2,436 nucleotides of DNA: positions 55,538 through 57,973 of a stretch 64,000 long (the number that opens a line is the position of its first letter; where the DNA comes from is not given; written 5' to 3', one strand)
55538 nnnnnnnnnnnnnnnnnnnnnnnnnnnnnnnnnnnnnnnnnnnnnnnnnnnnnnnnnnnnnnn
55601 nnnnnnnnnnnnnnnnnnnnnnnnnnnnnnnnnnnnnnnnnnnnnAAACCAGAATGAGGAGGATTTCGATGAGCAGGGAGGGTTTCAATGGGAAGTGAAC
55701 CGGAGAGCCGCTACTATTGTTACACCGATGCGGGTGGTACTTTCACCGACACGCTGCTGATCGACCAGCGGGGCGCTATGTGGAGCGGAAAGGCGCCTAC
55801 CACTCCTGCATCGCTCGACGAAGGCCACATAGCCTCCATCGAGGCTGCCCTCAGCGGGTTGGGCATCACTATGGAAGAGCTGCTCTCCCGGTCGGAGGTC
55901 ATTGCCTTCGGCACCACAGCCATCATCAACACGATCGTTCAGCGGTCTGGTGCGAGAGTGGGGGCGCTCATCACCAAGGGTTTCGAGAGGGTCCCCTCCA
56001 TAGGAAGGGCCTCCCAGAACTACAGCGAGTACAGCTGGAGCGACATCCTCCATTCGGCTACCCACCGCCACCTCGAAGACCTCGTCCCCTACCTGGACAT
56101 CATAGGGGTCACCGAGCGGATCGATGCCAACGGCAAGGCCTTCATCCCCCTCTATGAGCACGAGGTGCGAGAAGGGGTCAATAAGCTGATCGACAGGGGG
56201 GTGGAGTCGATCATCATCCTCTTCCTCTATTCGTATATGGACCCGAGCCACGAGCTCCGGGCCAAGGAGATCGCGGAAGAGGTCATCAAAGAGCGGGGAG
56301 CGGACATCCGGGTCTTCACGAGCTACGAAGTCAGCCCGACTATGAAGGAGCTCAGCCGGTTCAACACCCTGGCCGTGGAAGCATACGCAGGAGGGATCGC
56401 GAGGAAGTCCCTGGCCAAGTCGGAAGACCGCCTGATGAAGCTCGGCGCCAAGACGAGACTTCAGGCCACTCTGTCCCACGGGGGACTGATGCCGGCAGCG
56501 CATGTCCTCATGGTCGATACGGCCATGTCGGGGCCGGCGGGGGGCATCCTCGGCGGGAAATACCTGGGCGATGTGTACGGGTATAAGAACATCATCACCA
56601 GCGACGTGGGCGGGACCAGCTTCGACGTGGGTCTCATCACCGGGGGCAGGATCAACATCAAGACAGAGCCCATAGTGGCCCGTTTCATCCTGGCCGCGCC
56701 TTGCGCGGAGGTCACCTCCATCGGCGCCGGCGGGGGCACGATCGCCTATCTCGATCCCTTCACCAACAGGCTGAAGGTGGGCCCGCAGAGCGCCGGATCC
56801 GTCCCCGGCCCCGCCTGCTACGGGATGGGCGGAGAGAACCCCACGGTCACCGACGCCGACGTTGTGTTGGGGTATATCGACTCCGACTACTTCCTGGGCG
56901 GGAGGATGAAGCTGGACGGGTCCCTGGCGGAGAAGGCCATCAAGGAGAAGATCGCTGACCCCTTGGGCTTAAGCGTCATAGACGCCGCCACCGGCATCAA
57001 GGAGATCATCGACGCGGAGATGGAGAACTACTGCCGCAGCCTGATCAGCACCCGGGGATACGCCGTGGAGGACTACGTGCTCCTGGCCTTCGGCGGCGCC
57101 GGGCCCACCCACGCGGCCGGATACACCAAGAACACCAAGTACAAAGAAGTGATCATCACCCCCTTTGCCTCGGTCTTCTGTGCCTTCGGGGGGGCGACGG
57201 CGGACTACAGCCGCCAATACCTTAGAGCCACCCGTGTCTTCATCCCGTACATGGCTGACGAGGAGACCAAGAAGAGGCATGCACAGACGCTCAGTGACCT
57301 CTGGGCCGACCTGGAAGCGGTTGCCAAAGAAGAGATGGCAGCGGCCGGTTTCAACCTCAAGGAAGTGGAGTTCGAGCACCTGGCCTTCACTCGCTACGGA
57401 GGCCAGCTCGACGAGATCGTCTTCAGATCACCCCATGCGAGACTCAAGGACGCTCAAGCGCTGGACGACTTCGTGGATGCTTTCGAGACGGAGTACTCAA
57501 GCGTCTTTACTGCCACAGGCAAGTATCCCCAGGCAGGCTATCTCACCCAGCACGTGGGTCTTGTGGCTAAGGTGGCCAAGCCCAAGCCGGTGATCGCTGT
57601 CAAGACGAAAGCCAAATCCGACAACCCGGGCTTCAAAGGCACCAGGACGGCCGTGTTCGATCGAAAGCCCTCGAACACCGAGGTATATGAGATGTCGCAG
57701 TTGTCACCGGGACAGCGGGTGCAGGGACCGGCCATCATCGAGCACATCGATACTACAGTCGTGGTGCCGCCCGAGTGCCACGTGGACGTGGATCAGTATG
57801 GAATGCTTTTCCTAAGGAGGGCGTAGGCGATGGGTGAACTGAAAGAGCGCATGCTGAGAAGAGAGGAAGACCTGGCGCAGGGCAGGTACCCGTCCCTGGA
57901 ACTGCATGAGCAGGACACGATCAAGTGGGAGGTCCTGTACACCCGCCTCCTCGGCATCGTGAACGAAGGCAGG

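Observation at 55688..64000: Acetone/acetophenone-carboxylase-like cluster co-located with a BKACE, a nitrilase and an NDP-forming acyl-CoA synthetase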

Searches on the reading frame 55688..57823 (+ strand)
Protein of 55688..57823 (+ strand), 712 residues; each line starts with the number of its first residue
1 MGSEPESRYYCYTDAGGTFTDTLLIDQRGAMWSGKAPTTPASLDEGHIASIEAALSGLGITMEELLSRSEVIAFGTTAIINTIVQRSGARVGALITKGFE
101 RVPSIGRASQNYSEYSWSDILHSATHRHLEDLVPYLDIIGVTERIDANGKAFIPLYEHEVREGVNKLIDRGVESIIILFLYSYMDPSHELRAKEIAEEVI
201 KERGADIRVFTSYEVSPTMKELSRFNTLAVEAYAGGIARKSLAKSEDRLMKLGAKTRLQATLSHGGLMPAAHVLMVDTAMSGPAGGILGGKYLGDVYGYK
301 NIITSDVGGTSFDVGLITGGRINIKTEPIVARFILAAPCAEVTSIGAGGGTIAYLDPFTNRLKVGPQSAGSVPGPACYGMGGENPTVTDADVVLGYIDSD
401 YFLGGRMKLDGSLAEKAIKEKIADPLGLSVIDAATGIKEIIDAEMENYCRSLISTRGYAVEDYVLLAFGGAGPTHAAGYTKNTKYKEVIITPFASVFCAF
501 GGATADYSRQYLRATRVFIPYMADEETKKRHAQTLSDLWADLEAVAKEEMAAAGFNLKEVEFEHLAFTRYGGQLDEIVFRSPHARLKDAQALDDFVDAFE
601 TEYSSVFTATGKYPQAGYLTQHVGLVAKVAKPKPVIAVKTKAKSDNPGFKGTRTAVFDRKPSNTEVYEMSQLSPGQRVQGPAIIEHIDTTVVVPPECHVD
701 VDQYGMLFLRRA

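Call 10: search_protein_families(library=pfam, proteins=[window:55688-57823:+])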
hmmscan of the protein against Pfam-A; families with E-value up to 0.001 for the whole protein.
window:55688-57823:+ (712 aa): 3 families
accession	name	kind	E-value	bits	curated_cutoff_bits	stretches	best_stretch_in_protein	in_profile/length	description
PF01968.24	Hydantoinase_A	-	1.2e-80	271.3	22.9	1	224-510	1-290/291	Hydantoinase/oxoprolinase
PF19278.4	Hydant_A_C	-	5.2e-41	140.6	21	1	523-711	2-192/193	Hydantoinase/oxoprolinase C-terminal domain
PF05378.19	Hydant_A_N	-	8e-38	130.4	25.2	1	14-199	5-175/176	Hydantoinase/oxoprolinase N-terminal region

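Call 12: search_protein_families(library=ncbifam, proteins=[window:55688-57823:+], max_evalue=0.00001)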
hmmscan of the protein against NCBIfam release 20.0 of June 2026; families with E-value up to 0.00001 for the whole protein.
window:55688-57823:+ (712 aa): 3 families
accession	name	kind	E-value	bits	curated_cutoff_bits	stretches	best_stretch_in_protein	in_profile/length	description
NF042975.2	AcphenoCarb_ApcC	equivalog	3.8e-134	448.5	1500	1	14-709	14-709/733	acetophenone carboxylase subunit gamma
NF050156.1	CapLactmsAlpCapA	equivalog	3.6e-133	445.3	1000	1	13-709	5-685/689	caprolactamase subunit alpha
NF042960.1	AcphenoCarb_ApcA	equivalog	2.2e-72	244.3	1250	1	13-711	6-657/658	acetophenone carboxylase subunit alpha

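Call 13: search_solved_structures(query=window:55688-57823:+, max_evalue=0.001)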
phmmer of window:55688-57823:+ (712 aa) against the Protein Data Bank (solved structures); distinct sequences matched with E-value up to 0.001: 6.
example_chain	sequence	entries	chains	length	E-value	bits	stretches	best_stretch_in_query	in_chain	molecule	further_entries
5svb_B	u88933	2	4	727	2.9e-151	508.5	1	13-710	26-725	Acetone carboxylase beta subunit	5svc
5m45_B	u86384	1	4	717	3.7e-151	508.1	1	13-710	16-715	Acetone carboxylase beta subunit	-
5l9w_B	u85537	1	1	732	5.2e-126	425.1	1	13-709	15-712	Acetophenone carboxylase gamma subunit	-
6yra_A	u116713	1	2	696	3.2e-95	323.3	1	8-703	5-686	5-oxoprolinase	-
7hk5_A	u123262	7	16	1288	2e-80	274.4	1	13-708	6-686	N-methylhydantoinase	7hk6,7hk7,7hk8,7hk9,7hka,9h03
5l9w_b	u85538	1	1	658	5.3e-54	187.1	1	12-514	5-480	Acetophenone carboxylase alpha subunit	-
